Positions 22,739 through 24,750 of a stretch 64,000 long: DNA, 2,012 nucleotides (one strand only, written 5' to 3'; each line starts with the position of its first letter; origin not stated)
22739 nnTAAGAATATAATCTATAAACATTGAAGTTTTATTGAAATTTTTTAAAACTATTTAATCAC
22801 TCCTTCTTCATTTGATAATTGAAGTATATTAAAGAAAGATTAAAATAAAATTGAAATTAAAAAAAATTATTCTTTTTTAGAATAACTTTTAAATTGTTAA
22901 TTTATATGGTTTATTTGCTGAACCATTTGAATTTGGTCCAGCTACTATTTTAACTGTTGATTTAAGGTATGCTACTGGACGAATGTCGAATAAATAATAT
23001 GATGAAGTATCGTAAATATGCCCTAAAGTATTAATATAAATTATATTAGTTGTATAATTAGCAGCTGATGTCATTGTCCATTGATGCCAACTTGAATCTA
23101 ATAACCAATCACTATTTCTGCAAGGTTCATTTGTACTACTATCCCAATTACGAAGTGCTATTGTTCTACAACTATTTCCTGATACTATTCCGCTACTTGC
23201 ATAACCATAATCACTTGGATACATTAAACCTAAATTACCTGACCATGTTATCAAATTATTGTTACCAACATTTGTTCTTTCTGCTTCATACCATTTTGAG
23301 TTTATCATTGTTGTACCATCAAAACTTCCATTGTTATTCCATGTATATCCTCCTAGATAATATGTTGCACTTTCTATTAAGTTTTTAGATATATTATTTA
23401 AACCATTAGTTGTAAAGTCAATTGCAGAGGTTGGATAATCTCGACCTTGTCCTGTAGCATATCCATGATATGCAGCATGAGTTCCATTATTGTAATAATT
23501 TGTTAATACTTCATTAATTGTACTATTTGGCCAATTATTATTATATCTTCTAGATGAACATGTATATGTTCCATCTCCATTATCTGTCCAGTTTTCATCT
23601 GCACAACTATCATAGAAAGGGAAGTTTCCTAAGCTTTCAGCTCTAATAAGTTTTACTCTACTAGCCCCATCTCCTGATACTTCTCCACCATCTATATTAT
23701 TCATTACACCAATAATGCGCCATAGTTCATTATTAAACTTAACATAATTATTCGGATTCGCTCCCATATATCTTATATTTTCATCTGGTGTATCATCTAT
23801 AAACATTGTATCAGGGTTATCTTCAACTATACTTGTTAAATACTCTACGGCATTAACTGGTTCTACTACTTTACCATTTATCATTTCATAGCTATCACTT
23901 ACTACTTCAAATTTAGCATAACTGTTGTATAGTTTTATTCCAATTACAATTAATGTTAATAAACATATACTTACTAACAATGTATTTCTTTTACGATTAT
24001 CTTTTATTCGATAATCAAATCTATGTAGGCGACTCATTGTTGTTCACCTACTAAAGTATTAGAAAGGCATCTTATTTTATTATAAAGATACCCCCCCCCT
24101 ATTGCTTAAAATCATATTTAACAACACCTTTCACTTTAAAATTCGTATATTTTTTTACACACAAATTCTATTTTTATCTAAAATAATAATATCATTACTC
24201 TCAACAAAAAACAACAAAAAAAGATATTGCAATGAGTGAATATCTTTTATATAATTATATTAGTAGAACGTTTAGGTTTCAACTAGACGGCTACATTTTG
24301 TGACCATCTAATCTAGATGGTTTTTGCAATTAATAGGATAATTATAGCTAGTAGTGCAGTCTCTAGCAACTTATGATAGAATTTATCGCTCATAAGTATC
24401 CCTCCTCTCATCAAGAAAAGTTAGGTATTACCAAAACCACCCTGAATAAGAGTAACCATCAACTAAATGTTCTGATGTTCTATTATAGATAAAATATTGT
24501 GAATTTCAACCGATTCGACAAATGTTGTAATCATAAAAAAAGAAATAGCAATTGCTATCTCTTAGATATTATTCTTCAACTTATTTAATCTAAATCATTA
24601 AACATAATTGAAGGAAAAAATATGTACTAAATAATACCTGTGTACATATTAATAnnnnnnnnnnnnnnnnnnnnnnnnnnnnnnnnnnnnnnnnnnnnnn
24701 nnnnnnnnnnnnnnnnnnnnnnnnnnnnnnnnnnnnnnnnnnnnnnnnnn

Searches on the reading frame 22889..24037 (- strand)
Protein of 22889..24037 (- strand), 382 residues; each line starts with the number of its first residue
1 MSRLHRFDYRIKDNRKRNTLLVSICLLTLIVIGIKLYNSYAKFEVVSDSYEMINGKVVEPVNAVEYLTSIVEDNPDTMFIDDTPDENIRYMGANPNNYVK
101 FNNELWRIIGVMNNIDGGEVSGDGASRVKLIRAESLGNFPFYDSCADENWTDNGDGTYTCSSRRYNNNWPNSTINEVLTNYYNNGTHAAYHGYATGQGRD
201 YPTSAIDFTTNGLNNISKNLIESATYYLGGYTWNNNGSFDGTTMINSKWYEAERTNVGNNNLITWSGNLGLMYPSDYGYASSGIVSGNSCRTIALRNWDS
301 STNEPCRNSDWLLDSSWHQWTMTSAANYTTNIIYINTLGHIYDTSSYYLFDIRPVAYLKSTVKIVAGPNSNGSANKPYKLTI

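Call 12: search_protein_families(library=pfam, proteins=[window:22889-24037:-])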
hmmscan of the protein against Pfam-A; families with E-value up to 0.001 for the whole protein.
window:22889-24037:- (382 aa): 0 families

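Call 44: find_homologous_proteins(query=window:22889-24037:-, max_evalue=0.00001)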
Query window:22889-24037:- (382 aa): 7010 proteins with E <= 0.00001 among 8000 candidates; the best 120 are listed.
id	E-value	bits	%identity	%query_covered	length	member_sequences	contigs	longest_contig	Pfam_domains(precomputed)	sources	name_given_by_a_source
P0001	1.7e-258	875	100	100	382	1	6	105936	-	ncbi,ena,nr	ncbi:MAG: hypothetical protein IJ574_01335 [Bacilli bacterium]|nr:hypothetical protein [Bacilli bact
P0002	1.7e-189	648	76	100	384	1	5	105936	-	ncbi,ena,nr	ncbi:MAG: hypothetical protein IJ574_01440 [Bacilli bacterium]|nr:hypothetical protein [Bacilli bact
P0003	8.2e-167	573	68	100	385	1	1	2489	-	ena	-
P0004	4.3e-144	499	58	99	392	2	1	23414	-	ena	-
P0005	1.1e-138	481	61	100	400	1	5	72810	-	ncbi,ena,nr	ncbi:MAG: hypothetical protein IJ574_00715 [Bacilli bacterium]|nr:hypothetical protein [Bacilli bact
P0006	1.5e-130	454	59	100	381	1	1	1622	-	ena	-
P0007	5.7e-119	416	62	85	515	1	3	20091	-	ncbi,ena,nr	ncbi:MAG: hypothetical protein IJ574_04085 [Bacilli bacterium]|nr:hypothetical protein [Bacilli bact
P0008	3.7e-108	380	57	85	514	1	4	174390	-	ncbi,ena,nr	ncbi:MAG: hypothetical protein IJ574_05330 [Bacilli bacterium]|nr:hypothetical protein [Bacilli bact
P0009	1.9e-104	368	56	84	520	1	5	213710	-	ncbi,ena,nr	ncbi:MAG: hypothetical protein IJ574_06100 [Bacilli bacterium]|nr:hypothetical protein [Bacilli bact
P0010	1.2e-103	365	53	85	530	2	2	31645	-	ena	-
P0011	2.6e-103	364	52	84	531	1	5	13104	-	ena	-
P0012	4.0e-99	351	54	84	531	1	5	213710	-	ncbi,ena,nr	ncbi:MAG: hypothetical protein IJ574_06125 [Bacilli bacterium]|nr:hypothetical protein [Bacilli bact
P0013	3.1e-97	344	51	84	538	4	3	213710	-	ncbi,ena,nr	ncbi:MAG: hypothetical protein IJ574_05515 [Bacilli bacterium]|nr:hypothetical protein [Bacilli bact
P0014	2.4e-95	338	50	85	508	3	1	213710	-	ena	-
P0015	1.1e-91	326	47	99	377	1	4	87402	-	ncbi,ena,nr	ncbi:MAG: hypothetical protein IJ574_04975 [Bacilli bacterium]|nr:hypothetical protein [Bacilli bact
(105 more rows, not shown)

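Call 45: find_encoding_contigs(protein=P0005, flank=10000, max_places=2)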
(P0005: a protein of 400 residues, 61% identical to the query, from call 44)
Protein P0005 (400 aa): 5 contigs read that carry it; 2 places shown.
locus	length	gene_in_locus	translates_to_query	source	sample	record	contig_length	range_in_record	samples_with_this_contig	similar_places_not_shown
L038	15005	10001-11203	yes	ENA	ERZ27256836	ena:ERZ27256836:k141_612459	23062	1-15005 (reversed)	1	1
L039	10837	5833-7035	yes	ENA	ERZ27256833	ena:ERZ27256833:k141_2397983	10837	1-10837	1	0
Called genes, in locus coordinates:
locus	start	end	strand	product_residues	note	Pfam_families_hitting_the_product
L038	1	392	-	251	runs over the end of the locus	PF00106:adh_short, PF01370:Epimerase, PF08659:KR, PF13561:adh_short_C2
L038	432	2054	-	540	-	PF01368:DHH, PF00571:CBS (weak), PF07085:DRTGG, PF02833:DHHA2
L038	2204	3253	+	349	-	PF00149:Metallophos, PF12850:Metallophos_2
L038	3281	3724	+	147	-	PF14470:bPH_3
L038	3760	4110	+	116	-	PF23446:LysM1_NFP_LYK (faint), PF01476:LysM, PF23473:LysM3_LYK4_5 (faint)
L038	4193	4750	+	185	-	-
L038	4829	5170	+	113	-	-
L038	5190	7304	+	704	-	PF22896:OB_RNR_1st (weak), PF08206:OB_RNB, PF17876:CSD2, PF00773:RNB, PF00575:S1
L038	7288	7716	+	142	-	PF01668:SmpB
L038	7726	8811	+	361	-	PF11258:DUF3048, PF17479:DUF3048_C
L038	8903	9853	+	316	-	PF01933:CofD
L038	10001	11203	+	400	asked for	-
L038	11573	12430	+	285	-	PF02498:Bro-N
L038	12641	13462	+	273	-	PF19293:CdaA_N, PF02457:DAC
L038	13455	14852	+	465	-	PF07949:YbbR (weak)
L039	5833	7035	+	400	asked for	-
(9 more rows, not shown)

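Call 46: find_encoding_contigs(protein=P0007, flank=10000, max_places=2)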
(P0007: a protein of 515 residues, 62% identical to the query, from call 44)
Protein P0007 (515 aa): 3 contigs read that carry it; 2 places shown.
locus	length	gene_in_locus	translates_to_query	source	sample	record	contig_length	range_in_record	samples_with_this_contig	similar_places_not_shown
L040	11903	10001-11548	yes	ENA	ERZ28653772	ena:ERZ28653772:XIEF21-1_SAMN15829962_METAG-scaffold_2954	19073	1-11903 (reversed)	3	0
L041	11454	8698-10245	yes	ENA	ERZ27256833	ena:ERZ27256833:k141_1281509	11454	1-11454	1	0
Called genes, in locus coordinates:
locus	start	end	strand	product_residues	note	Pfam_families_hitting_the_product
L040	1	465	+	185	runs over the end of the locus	-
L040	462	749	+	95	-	PF02536:mTERF (weak)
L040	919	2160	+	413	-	PF09479:Flg_new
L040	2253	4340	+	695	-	PF00580:UvrD-helicase, PF01443:Viral_helicase1 (faint), PF13245:AAA_19, PF13604:AAA_30 (faint), PF13087:AAA_12 (faint), PF13361:UvrD_C, PF13538:UvrD_C_2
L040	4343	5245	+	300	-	PF00483:NTP_transferase, PF12804:NTP_transf_3 (weak)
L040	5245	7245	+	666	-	PF22745:Nlig-Ia, PF01653:DNA_ligase_aden, PF03120:OB_DNA_ligase, PF03119:DNA_ligase_ZBD, PF12826:HHH_2, PF14520:HHH_5 (weak), PF00533:BRCT, PF12738:PTCB-BRCT (weak)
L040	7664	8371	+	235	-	-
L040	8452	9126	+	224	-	-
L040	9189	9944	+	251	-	-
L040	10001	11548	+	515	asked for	-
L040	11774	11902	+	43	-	?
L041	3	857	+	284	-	?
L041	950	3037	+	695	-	PF00580:UvrD-helicase, PF01443:Viral_helicase1 (faint), PF13245:AAA_19, PF13604:AAA_30 (faint), PF13087:AAA_12 (faint), PF13361:UvrD_C, PF13538:UvrD_C_2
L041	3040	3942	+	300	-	PF00483:NTP_transferase, PF12804:NTP_transf_3 (weak)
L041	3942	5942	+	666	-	PF22745:Nlig-Ia, PF01653:DNA_ligase_aden, PF03120:OB_DNA_ligase, PF03119:DNA_ligase_ZBD, PF12826:HHH_2, PF14520:HHH_5 (weak), PF00533:BRCT, PF12738:PTCB-BRCT (weak)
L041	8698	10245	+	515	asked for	-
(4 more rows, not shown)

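Call 47: find_encoding_contigs(protein=P0004, flank=10000, max_places=2)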
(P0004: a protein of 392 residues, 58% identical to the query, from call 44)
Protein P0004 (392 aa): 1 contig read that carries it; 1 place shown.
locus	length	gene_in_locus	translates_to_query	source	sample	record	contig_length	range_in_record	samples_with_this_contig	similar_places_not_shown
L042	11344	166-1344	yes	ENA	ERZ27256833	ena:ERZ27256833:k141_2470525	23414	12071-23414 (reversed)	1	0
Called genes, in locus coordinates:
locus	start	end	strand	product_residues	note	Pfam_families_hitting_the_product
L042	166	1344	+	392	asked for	-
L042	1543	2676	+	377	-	-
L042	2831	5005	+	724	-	PF17764:PriA_3primeBD, PF00270:DEAD, PF04851:ResIII, PF18319:Zn_ribbon_PriA, PF00271:Helicase_C, PF18074:PriA_C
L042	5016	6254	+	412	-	PF01183:Glyco_hydro_25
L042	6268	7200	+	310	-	PF00551:Formyl_trans_N, PF02911:Formyl_trans_C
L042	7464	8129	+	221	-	-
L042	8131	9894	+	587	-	PF07973:tRNA_SAD, PF00587:tRNA-synt_2b, PF03129:HGTP_anticodon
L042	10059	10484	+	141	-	PF03946:Ribosomal_L11_N, PF00298:Ribosomal_L11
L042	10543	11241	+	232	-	PF00687:Ribosomal_L1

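Call 50: find_encoding_contigs(protein=P0008, flank=10000, max_places=1)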
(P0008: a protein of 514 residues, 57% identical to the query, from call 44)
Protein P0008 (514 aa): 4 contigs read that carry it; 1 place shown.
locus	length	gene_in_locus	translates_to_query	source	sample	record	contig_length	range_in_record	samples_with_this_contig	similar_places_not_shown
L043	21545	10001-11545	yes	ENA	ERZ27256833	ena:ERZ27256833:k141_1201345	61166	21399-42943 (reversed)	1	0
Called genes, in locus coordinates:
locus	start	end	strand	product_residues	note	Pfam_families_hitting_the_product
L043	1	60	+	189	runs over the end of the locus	-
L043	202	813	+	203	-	-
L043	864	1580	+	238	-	PF01479:S4, PF22421:SYY_C-terminal (faint), PF00849:PseudoU_synth_2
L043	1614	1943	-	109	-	PF00037:Fer4 (weak), PF06902:Fer4_19 (weak), PF12797:Fer4_2 (weak), PF13459:Fer4_15, PF13370:Fer4_13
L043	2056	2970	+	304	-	-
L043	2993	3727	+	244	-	PF09560:Spore_YunB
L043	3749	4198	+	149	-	PF03862:SpoVAC_SpoVAEB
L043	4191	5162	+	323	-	PF07451:SpoVAD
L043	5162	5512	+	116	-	PF03862:SpoVAC_SpoVAEB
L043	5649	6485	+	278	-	PF02498:Bro-N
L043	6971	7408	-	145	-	PF13443:HTH_26 (faint), PF13560:HTH_31 (weak), PF15731:MqsA_antitoxin (faint), PF01381:HTH_3, PF13560:HTH_31 (weak), PF12844:HTH_19, PF01381:HTH_3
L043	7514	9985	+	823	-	-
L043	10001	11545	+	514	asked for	-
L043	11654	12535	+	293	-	PF10543:ORF6N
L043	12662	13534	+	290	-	PF04383:KilA-N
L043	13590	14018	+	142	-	PF04383:KilA-N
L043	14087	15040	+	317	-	-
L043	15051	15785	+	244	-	PF02616:SMC_ScpA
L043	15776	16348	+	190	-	PF04079:SMC_ScpB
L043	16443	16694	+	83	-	PF02576:RimP_N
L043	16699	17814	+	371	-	PF08529:NusA_N, PF00575:S1 (weak), PF13184:KH_NusA_1st, PF26594:KH_NusA_2nd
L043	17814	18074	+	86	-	PF04296:YlxR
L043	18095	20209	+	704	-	PF04760:IF2_N, PF00009:GTP_EFTU, PF00025:Arf (weak), PF01926:MMR_HSR1, PF22042:EF-G_D2, PF11987:IF-2, PF03144:GTP_EFTU_D2 (weak)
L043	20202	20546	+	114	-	PF02033:RBFA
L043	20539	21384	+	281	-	PF01509:TruB_N, PF16198:TruB_C_2 (weak)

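Call 51: find_encoding_contigs(protein=P0009, flank=10000, max_places=1)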
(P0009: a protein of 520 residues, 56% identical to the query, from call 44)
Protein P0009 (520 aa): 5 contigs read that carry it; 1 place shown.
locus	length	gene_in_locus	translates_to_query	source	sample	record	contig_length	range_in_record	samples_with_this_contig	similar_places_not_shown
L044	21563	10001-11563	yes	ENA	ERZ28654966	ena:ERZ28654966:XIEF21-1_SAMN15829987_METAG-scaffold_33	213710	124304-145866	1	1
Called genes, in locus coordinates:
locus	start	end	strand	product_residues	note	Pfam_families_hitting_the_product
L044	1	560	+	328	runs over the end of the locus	PF12740:PETase (weak), PF01738:DLH (weak), PF02129:Peptidase_S15, PF00326:Peptidase_S9 (faint)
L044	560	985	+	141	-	PF18050:Cyclophil_like2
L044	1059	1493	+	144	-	-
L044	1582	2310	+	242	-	PF13476:AAA_23, PF02463:SMC_N (weak), PF13175:AAA_15 (weak), PF13555:AAA_29 (weak), PF13304:AAA_21 (weak), PF13175:AAA_15 (weak), PF13304:AAA_21 (weak)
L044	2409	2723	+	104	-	PF01906:YbjQ_1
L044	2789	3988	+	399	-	PF09903:DUF2130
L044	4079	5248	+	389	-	PF01168:Ala_racemase_N, PF00842:Ala_racemase_C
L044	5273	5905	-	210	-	PF01726:LexA_DNA_bind, PF01022:HTH_5 (weak), PF13412:HTH_24 (weak), PF00717:Peptidase_S24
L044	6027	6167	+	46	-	-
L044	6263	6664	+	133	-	PF10747:SirA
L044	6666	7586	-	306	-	PF17761:DUF1016_N, PF06250:YhcG_C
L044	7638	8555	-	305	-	PF17761:DUF1016_N, PF06250:YhcG_C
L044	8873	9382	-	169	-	PF17761:DUF1016_N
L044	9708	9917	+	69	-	-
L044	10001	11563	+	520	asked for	-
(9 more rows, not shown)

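Call 52: find_encoding_contigs(protein=P0013, flank=10000, max_places=1)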
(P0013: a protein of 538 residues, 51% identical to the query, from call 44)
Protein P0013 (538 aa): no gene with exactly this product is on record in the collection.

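Call 53: find_encoding_contigs(protein=P0015, flank=10000, max_places=1)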
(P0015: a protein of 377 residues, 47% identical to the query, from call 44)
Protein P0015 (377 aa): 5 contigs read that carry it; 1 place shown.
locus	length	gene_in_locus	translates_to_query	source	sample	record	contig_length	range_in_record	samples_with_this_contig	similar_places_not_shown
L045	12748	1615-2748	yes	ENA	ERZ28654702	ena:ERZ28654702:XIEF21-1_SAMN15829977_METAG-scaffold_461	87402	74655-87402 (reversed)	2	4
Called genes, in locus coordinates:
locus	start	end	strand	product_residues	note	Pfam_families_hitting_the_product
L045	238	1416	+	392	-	-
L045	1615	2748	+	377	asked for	-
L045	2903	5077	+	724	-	PF17764:PriA_3primeBD, PF00270:DEAD, PF04851:ResIII, PF18319:Zn_ribbon_PriA, PF00271:Helicase_C, PF18074:PriA_C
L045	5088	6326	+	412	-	PF01183:Glyco_hydro_25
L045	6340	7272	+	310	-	PF00551:Formyl_trans_N, PF02911:Formyl_trans_C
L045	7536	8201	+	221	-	-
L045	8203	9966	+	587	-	PF07973:tRNA_SAD, PF00587:tRNA-synt_2b, PF03129:HGTP_anticodon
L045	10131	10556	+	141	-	PF03946:Ribosomal_L11_N, PF00298:Ribosomal_L11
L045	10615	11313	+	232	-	PF00687:Ribosomal_L1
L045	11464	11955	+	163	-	PF00466:Ribosomal_L10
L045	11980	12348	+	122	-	PF16320:Ribosomal_L12_N, PF00542:Ribosomal_L12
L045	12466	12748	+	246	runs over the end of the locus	PF01223:Endonuclease_NS (weak), PF13930:Endonuclea_NS_2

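Call 57: find_homologous_proteins(query=L043:20539-21384:+, max_evalue=1e-60)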
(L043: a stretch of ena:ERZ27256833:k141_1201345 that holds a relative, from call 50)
Query L043:20539-21384:+ (281 aa): 7843 proteins with E <= 1e-60 among 8000 candidates; the best 120 are listed.
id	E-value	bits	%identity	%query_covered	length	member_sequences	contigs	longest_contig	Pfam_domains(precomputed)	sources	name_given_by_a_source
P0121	3.8e-176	602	100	100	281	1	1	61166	PF01509.24,PF16198.11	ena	-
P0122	1.4e-175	600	100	100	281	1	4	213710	PF01509.24,PF16198.11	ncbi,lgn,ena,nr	ncbi:MAG: tRNA pseudouridine(55) synthase TruB [Bacilli bacterium]|nr:tRNA pseudouridine(55) synthas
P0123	4.7e-111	389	64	99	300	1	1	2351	PF01509.24,PF16198.11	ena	-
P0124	1.6e-103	364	66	96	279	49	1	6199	PF01509.24,PF16198.11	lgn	-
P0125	6.2e-103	362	66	96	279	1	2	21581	PF01509.24,PF16198.11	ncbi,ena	-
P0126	9.7e-103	361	66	96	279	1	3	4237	PF01509.24,PF16198.11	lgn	-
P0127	2.4e-102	360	66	96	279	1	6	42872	PF01509.24,PF16198.11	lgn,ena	-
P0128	1.0e-99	351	65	96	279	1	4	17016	PF01509.24,PF16198.11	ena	-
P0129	3.4e-99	350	62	98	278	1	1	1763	PF01509.24,PF16198.11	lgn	-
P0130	9.5e-99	348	60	96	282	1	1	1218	PF01509.24,PF16198.11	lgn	-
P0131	2.6e-98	347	64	96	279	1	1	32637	PF01509.24,PF16198.11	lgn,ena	-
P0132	4.0e-98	346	63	96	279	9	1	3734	PF01509.24,PF16198.11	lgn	-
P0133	6.0e-98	346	63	96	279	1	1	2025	PF01509.24,PF16198.11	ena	-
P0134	2.4e-97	344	64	96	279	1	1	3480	PF01509.24,PF16198.11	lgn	-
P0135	2.8e-97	343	61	96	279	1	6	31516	PF01509.24,PF16198.11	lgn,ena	-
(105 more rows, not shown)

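Call 58: find_encoding_contigs(protein=P0122, flank=10000, max_places=3)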
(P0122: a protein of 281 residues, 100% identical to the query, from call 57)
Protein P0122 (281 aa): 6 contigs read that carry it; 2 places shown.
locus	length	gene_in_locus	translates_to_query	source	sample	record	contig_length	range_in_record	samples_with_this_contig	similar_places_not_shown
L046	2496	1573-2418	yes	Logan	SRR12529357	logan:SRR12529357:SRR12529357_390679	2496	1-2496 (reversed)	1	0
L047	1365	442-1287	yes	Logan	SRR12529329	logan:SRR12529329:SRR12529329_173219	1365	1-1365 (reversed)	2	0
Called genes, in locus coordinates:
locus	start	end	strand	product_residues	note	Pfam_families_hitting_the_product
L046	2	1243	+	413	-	?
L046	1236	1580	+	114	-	PF02033:RBFA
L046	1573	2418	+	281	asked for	PF01509:TruB_N, PF16198:TruB_C_2 (weak)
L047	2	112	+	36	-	?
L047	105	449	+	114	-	PF02033:RBFA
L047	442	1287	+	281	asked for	PF01509:TruB_N, PF16198:TruB_C_2 (weak)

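Call 59: find_encoding_contigs(protein=P0121, flank=10000, max_places=3)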
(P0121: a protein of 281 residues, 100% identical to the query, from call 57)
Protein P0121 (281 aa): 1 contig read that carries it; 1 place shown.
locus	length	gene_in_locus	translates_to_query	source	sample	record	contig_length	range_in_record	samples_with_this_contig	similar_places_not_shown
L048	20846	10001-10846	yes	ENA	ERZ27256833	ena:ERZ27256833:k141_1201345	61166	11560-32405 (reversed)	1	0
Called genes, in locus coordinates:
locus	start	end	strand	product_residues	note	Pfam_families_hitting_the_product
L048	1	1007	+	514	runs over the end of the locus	-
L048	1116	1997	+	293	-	PF10543:ORF6N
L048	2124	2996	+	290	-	PF04383:KilA-N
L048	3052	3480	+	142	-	PF04383:KilA-N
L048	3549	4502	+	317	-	-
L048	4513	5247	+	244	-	PF02616:SMC_ScpA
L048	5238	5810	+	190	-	PF04079:SMC_ScpB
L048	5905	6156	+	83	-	PF02576:RimP_N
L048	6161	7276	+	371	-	PF08529:NusA_N, PF00575:S1 (weak), PF13184:KH_NusA_1st, PF26594:KH_NusA_2nd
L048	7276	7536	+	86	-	PF04296:YlxR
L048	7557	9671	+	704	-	PF04760:IF2_N, PF00009:GTP_EFTU, PF00025:Arf (weak), PF01926:MMR_HSR1, PF22042:EF-G_D2, PF11987:IF-2, PF03144:GTP_EFTU_D2 (weak)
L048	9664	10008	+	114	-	PF02033:RBFA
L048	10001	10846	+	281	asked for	PF01509:TruB_N, PF16198:TruB_C_2 (weak)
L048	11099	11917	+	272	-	PF02498:Bro-N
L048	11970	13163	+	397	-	PF22025:ThiI_fer, PF02926:THUMP, PF02568:ThiI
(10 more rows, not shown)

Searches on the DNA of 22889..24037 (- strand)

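Call 84: search_rna_families(sources=[L040], threshold=gathering)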
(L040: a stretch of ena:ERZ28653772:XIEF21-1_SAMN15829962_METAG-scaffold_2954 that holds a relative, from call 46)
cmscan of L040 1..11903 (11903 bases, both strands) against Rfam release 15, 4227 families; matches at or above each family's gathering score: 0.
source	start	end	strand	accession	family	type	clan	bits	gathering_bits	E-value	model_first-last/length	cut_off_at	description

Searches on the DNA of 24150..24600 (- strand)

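Call 42: search_dna_similar(query=window:24208-24530:-, collection=plasmids, mode=distant, max_evalue=0.01, max_rows=15)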
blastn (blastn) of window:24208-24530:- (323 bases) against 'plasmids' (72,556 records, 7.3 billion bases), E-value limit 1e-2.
No match.

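Call 85: search_rna_families(source=window, start=24150, end=24600, threshold=evalue, max_evalue=10)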
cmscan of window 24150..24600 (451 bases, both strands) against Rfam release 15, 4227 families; matches with E-value up to 10: 6.
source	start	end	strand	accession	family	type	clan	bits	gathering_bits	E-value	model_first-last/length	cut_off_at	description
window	24537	24595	+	RF01817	RsaB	Gene; sRNA;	-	18.8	55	3.1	1-60/60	no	RNA Staph. aureus A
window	24536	24563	-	RF04343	Plastid-psbA-2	Cis-reg;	CL00153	17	55.8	1.9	1-60/60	no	Plastid-psbA-2 3UTR RNA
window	24488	24532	-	RF00811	mir-84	Gene; miRNA;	-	15.9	60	0.67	16-60/75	no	mir-84 microRNA precursor family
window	24265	24323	-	RF01221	snoU6-47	Gene; snRNA; snoRNA; CD-box;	-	15.9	54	6.3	1-132/132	no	Small nucleolar RNA U6-47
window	24500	24577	+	RF02111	IS009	Gene;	-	15.7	117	0.17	1-199/199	no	IS009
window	24388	24493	-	RF01505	Afu_264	Gene; snRNA; snoRNA; CD-box;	-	15.4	40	1.8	1-103/103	no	A. fumigatus snoRNA Afu_264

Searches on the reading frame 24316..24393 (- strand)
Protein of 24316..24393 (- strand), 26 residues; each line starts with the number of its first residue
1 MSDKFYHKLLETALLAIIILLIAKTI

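Call 17: search_protein_families(library=pfam, proteins=[window:24316-24393:-], max_evalue=10)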
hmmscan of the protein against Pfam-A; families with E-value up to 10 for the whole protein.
seq(26 aa): 0 families

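Call 18: search_protein_families(library=ncbifam, proteins=[window:24316-24393:-], max_evalue=10)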
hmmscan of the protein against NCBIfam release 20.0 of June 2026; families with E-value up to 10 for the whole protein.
seq(26 aa): 0 families

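Call 82: search_dna_similar(query=window:24316-24393:-, collection=plasmids, mode=protein, max_evalue=10, max_rows=15)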
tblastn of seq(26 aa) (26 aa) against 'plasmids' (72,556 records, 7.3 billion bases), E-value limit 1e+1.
No match.

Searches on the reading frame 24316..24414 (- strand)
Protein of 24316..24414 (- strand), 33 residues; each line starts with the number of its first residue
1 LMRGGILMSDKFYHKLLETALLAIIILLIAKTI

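Call 17: search_protein_families(library=pfam, proteins=[window:24316-24414:-], max_evalue=10)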
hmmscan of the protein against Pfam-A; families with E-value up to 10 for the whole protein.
seq(33 aa): 0 families

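Call 18: search_protein_families(library=ncbifam, proteins=[window:24316-24414:-], max_evalue=10)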
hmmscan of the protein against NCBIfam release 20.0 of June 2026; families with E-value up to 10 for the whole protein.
seq(33 aa): 0 families

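Call 72: search_protein_representatives(protein=window:24316-24414:-)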
Query: 33 residues. Proteins with E-value up to 0.001 (for the whole library): 0; up to 1e-10: 0; up to 1e-30: 0. The best 0 are listed.
